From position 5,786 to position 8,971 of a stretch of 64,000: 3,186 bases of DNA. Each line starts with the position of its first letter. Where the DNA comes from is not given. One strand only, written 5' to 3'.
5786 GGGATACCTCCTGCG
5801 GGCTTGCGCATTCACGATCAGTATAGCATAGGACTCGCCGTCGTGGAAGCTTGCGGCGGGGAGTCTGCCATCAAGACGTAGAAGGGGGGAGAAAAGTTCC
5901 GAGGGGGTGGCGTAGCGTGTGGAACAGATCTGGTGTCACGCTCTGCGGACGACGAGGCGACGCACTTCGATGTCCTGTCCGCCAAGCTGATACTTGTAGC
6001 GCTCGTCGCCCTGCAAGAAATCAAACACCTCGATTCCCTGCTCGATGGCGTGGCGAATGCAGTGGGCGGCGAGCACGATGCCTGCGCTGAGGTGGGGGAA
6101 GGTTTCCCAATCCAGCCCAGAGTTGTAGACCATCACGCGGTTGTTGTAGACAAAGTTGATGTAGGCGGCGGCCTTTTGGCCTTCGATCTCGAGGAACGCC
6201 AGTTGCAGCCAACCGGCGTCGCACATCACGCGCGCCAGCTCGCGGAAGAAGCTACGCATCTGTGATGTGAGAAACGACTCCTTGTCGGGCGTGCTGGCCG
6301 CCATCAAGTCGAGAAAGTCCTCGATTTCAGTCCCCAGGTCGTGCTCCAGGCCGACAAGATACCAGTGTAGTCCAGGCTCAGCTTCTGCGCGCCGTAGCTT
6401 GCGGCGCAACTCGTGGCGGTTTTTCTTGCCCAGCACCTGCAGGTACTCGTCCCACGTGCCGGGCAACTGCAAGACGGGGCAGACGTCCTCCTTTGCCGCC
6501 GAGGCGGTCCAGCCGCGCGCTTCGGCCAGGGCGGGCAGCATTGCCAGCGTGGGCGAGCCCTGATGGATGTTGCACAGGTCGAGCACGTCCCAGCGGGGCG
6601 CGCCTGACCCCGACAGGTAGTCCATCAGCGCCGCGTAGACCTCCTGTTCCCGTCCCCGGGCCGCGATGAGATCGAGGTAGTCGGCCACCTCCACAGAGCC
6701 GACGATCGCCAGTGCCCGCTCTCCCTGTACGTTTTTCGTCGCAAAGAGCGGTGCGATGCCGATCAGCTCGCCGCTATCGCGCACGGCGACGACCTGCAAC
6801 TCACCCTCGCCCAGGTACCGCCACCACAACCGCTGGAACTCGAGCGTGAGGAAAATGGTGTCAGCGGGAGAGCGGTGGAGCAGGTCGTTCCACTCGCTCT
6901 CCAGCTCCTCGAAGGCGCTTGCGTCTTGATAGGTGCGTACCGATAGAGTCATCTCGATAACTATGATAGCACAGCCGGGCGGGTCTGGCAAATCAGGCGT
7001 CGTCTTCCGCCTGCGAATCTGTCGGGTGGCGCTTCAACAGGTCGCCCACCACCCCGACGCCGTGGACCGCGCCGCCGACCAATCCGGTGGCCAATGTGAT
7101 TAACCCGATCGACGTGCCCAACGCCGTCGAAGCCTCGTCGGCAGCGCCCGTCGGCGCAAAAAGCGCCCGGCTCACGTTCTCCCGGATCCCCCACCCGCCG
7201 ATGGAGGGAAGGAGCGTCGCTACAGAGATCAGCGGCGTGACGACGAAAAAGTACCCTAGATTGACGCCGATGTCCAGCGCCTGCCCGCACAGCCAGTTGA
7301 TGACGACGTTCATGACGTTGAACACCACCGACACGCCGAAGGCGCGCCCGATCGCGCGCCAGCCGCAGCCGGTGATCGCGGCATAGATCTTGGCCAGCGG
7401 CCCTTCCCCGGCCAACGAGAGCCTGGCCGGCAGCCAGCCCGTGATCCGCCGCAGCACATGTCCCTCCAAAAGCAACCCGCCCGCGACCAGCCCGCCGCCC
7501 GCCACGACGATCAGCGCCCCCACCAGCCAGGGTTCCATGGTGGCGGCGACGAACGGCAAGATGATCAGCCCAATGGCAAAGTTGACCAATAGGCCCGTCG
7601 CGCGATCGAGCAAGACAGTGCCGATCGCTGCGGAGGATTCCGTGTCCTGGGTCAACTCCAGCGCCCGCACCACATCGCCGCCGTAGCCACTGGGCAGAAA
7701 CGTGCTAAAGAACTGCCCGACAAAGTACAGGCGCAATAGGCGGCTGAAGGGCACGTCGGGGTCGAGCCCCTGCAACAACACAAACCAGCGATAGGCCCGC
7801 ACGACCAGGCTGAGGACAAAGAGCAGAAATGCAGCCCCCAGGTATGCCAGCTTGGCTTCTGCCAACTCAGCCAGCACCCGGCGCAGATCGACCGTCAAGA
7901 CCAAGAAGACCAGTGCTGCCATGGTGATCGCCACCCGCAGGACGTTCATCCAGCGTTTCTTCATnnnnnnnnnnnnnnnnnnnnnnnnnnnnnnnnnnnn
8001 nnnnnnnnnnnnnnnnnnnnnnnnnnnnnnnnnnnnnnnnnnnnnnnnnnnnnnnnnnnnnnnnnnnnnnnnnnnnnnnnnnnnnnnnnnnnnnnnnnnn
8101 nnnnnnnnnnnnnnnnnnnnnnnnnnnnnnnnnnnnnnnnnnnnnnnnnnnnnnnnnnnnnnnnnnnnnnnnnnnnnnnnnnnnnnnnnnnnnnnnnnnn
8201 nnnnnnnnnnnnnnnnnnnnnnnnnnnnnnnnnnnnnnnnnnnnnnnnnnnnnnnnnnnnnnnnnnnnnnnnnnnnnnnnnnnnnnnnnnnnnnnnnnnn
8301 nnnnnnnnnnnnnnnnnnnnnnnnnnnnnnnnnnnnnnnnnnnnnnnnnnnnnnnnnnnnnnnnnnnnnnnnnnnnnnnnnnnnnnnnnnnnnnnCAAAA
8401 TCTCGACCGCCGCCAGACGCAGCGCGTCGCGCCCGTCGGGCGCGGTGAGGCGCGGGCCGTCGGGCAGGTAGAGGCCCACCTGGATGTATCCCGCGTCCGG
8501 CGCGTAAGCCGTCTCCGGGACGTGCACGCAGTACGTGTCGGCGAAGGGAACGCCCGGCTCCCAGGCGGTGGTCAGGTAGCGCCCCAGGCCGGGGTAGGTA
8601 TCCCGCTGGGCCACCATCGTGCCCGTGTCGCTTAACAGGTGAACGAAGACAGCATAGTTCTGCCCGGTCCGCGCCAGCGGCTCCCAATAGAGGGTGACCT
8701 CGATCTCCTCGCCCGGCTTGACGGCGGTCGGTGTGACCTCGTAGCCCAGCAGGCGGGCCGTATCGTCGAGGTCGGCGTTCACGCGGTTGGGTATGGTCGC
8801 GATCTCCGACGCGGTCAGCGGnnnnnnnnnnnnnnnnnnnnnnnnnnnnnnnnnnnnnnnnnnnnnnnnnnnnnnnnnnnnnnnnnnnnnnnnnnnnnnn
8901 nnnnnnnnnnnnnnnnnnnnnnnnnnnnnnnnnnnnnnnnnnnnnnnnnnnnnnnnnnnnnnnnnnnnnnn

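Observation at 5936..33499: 27.5-kb locus packed with ten GT-C-type membrane glycosyltransferases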

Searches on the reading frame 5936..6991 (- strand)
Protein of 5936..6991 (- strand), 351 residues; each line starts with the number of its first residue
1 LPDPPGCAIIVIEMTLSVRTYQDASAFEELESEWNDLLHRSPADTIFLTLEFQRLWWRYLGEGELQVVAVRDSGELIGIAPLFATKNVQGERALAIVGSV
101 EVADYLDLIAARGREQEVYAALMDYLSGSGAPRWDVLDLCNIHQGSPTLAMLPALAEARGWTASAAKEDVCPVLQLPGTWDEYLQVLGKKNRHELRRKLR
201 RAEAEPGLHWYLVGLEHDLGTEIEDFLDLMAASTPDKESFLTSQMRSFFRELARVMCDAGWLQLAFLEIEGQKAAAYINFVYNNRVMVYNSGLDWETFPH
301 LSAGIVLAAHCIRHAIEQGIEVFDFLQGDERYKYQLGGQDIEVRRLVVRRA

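Call 3: search_protein_families(library=pfam, proteins=[window:5936-6991:-], max_evalue=0.01)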
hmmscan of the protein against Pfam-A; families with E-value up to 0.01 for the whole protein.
window:5936-6991:- (351 aa): 2 families
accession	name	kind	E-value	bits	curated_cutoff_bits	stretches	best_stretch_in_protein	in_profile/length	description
PF13480.13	Acetyltransf_6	-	9.4e-29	100.8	22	1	189-333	1-142/143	Acetyltransferase (GNAT) domain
PF04339.18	FemAB_like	-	0.0024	17.5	27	0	179-324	171-310/369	Peptidogalycan biosysnthesis/recognition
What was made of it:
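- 5936..6991 (-): FemAB/CelD-like GNAT (Acetyltransf_6); last gene of the long operon. Pfam PF13480 at 100.8 bits, with a weak FemAB_like hit (call 3).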

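Call 69: search_protein_families(library=ncbifam, proteins=[window:5936-6991:-], max_evalue=0.001)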
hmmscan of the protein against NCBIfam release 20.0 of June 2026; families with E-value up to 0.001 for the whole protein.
window:5936-6991:- (351 aa): 2 families
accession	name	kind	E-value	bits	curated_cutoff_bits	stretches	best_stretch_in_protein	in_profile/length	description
NF047385.1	T4SS_GNAT_BspF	exception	3.4e-07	29.2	775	1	120-317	154-354/428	type IV secretion system effector crotonyl transferase BspF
TIGR03019.1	pepcterm_femAB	equivalog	1.7e-05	24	260.35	1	178-325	127-258/330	FemAB family XrtA/PEP-CTERM system-associated protein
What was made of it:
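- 5936..6991 (-): NCBIfam gives a weak hit to the FemAB-family PEP-CTERM-associated protein (call 69).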

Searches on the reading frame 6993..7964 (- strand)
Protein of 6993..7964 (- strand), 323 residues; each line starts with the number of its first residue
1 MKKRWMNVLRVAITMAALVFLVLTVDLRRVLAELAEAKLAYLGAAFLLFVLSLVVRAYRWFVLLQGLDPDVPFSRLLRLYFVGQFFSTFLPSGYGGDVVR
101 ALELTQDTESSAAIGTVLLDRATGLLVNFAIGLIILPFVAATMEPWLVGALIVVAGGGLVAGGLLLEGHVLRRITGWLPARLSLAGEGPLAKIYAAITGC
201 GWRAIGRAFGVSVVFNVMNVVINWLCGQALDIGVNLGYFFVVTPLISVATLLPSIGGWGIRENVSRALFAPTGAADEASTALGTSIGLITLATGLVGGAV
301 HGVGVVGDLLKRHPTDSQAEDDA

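Call 3: search_protein_families(library=pfam, proteins=[window:6993-7964:-], max_evalue=0.01)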
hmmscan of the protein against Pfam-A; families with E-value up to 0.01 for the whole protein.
window:6993-7964:- (323 aa): 1 family
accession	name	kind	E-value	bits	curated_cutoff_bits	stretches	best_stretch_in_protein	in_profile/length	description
PF03706.18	LPG_synthase_TM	-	1.7e-38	133.2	33.4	1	8-296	2-300/302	Lysylphosphatidylglycerol synthase TM region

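Call 69: search_protein_families(library=ncbifam, proteins=[window:6993-7964:-], max_evalue=0.001)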
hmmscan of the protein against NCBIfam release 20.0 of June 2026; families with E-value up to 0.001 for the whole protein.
window:6993-7964:- (323 aa): 2 families
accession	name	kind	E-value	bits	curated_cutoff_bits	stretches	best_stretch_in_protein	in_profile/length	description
TIGR00374.1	TIGR00374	subfamily_domain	1.5e-13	50.9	43.2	1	13-140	3-132/323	flippase-like domain-containing protein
NF033480.1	bifunc_MprF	equivalog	0.00048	18.5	600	1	11-277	13-269/841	bifunctional lysylphosphatidylglycerol flippase/synthetase MprF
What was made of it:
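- Checked: Flippase-like protein 6993-7964: LPG_synthase_TM 133 bits; TIGR00374 50.9 bits against a cut-off of 43.2 (call 69).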

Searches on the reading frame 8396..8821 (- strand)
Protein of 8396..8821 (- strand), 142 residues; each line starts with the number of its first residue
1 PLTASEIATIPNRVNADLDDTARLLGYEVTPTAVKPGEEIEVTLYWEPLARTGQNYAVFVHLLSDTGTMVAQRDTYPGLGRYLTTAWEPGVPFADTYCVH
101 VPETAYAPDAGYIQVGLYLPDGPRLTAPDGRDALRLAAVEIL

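Call 24: search_solved_structures(query=A1, max_evalue=10)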
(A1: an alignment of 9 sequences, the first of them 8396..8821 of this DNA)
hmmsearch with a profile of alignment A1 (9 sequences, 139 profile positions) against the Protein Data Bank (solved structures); distinct sequences matched with E-value up to 10: 4.
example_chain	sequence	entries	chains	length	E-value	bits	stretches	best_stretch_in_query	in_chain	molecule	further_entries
8y3p_L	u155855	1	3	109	0.22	14.5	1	25-109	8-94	Light chain of C9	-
3lso_A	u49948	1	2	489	0.57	13.2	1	88-114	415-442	Putative membrane anchored protein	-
4q76_A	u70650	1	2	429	1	12.4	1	12-39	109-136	Cysteine desulfurase 2, chloroplastic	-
4q75_A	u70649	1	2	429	1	12.4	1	12-39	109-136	Cysteine desulfurase 2, chloroplastic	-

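Call 35: search_protein_representatives(alignment_id=A1)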
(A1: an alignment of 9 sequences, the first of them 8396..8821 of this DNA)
Query: 9 sequences, 139 profile positions. Proteins with E-value up to 0.001 (for the whole library): 29990; up to 1e-10: 20326; up to 1e-30: 4901. The best 150 are listed.
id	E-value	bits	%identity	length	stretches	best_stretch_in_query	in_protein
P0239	3.8e-95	331.3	-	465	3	2-135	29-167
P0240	1.4e-93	326.2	-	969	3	4-137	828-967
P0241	8.9e-92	320.4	-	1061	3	4-136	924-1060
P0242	9.4e-89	310.6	-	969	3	3-136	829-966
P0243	4.0e-87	305.3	-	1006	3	5-137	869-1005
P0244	1.7e-86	303.3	-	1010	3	3-136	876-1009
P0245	1.7e-86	303.3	-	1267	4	3-136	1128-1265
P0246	2.1e-86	303.0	-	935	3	3-137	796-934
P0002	2.4e-86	302.8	-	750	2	2-138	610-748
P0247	4.2e-86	302.0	-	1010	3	3-133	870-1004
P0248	9.9e-86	300.8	-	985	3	3-137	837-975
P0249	3.0e-85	299.2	-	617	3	8-132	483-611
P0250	6.9e-85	298.1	-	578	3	5-132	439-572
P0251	1.8e-83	293.5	-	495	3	5-137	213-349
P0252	2.2e-83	293.2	-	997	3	3-136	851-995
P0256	2.8e-82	289.6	-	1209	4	15-133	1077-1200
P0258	4.8e-82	288.8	-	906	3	4-138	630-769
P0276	4.1e-78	276.1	-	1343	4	11-136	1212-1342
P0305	9.6e-75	265.2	-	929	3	3-134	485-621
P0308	1.4e-74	264.7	-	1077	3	9-137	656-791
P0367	5.4e-70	249.8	-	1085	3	27-137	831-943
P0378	2.4e-69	247.7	-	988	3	3-137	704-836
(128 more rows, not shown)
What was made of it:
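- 29,990 representative proteins at E <= 1e-3 (call 35).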

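Call 36: search_protein_families(library=pfam, proteins=[P0240, P0241, P0245, P0256, P0276, P0305, P0308, P0367, P0378], max_evalue=0.001)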
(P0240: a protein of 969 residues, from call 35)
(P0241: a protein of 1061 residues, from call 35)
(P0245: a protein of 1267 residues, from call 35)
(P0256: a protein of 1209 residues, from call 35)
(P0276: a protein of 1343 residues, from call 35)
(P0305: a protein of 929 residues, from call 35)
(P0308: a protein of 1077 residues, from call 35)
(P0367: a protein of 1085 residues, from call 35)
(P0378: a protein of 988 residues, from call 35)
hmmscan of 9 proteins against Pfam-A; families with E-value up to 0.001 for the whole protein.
P0240 (969 aa): 1 family
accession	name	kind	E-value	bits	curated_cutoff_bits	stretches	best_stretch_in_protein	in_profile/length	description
PF13231.12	PMT_2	-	8.8e-14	52.5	26.1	1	82-239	4-157/160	Dolichyl-phosphate-mannose-protein mannosyltransferase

P0241 (1061 aa): 1 family
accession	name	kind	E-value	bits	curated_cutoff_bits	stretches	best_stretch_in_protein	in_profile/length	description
PF13231.12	PMT_2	-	1.3e-08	35.7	26.1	1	88-233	2-132/160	Dolichyl-phosphate-mannose-protein mannosyltransferase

P0245 (1267 aa): 2 families
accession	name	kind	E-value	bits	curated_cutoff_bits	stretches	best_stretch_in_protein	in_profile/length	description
PF10131.15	PTPS_related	-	9.9e-08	31.3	26.4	1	93-274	1-169/621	6-pyruvoyl-tetrahydropterin synthase related domain; membrane protein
PF13231.12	PMT_2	-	9.5e-07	29.6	26.1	1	99-229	5-132/160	Dolichyl-phosphate-mannose-protein mannosyltransferase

P0256 (1209 aa): 1 family
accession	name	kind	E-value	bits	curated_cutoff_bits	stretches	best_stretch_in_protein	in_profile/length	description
PF10131.15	PTPS_related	-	6.3e-10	38.6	26.4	1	96-414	2-302/621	6-pyruvoyl-tetrahydropterin synthase related domain; membrane protein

P0276 (1343 aa): 2 families
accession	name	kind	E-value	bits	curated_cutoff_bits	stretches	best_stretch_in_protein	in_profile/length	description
PF10131.15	PTPS_related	-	7.1e-12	45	26.4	1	76-395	1-304/621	6-pyruvoyl-tetrahydropterin synthase related domain; membrane protein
PF10633.15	NPCBM_assoc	-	0.00063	20.3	24.4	0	728-754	47-73/78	NPCBM-associated, NEW3 domain of alpha-galactosidase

P0305 (929 aa): 3 families
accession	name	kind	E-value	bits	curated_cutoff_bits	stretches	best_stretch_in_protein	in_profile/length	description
PF09913.15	DUF2142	-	4e-14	52.7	30.1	1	136-406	123-391/395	Predicted membrane protein (DUF2142)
PF13231.12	PMT_2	-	1.9e-11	44.8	26.1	1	140-278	24-160/160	Dolichyl-phosphate-mannose-protein mannosyltransferase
PF02366.24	PMT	-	5.2e-09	36.5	22.7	1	139-283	84-223/245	Dolichyl-phosphate-mannose-protein mannosyltransferase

P0308 (1077 aa): 1 family
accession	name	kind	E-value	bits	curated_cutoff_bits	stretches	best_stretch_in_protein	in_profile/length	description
PF11028.14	TMEM260-like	-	2.2e-35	122.5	24.2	1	172-333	1-169/179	Protein O-mannosyl-transferase TMEM260-like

P0367 (1085 aa): 1 family
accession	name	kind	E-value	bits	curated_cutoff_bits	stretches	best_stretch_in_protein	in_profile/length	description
PF10131.15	PTPS_related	-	0.00023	20.2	26.4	1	79-433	1-324/621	6-pyruvoyl-tetrahydropterin synthase related domain; membrane protein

P0378 (988 aa): 1 family
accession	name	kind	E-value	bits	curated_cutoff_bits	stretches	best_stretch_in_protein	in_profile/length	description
PF13231.12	PMT_2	-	5.6e-11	43.3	26.1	1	66-159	2-95/160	Dolichyl-phosphate-mannose-protein mannosyltransferase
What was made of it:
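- The nine top-scoring proteins scanned all carry a GT-C core: PMT_2, PTPS_related, DUF2142 or TMEM260-like (call 36).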

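Call 68: list_cluster_members(proteins=[P0240, P0241, P0245, P0256, P0276, P0305, P0308, P0367, P0378, P0258])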
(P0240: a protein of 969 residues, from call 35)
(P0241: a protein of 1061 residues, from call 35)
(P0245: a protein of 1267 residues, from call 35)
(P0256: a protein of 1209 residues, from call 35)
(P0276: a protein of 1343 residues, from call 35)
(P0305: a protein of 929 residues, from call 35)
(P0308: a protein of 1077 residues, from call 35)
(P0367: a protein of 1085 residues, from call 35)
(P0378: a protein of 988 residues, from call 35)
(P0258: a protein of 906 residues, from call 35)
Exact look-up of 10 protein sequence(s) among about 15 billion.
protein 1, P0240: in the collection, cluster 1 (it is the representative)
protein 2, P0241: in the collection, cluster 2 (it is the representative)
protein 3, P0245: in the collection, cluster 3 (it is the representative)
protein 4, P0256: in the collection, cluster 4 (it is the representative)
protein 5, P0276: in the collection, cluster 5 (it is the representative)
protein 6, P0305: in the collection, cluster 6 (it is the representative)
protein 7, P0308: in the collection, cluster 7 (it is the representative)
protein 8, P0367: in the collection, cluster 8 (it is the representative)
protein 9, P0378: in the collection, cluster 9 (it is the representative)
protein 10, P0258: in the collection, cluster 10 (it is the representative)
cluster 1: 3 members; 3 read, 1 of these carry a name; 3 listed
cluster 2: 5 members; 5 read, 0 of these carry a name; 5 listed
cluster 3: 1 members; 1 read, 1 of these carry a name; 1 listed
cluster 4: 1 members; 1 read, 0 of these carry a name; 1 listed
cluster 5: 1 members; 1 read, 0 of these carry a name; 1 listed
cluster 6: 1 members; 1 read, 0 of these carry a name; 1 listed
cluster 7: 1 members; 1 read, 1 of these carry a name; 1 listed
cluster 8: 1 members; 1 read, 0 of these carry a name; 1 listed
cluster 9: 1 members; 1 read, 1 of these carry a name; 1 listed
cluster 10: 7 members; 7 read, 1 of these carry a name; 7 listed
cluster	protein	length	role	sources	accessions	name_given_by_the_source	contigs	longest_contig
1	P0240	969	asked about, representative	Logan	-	-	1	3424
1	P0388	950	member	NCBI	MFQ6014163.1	MAG: ArnT family glycosyltransferase [Anaerolineae bacterium]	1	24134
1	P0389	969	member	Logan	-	-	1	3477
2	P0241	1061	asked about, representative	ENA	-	-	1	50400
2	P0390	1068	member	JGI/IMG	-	-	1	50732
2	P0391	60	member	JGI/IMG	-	-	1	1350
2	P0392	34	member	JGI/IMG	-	-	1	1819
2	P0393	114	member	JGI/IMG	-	-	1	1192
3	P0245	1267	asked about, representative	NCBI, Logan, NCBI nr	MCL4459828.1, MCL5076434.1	MAG: glycosyltransferase family 39 protein [Chloroflexi bacterium] | glycosyltransferase family 39 protein [Chloroflexota bacterium]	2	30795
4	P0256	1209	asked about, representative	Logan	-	-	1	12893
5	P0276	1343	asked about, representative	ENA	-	-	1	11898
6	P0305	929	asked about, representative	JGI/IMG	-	-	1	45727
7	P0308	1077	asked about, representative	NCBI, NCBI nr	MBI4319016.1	MAG: DUF2723 domain-containing protein [Chloroflexi bacterium] | DUF2723 domain-containing protein [Chloroflexota bacterium]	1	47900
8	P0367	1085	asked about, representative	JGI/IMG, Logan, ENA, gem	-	-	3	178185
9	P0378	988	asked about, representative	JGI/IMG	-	uncharacterized membrane protein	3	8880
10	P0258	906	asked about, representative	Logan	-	-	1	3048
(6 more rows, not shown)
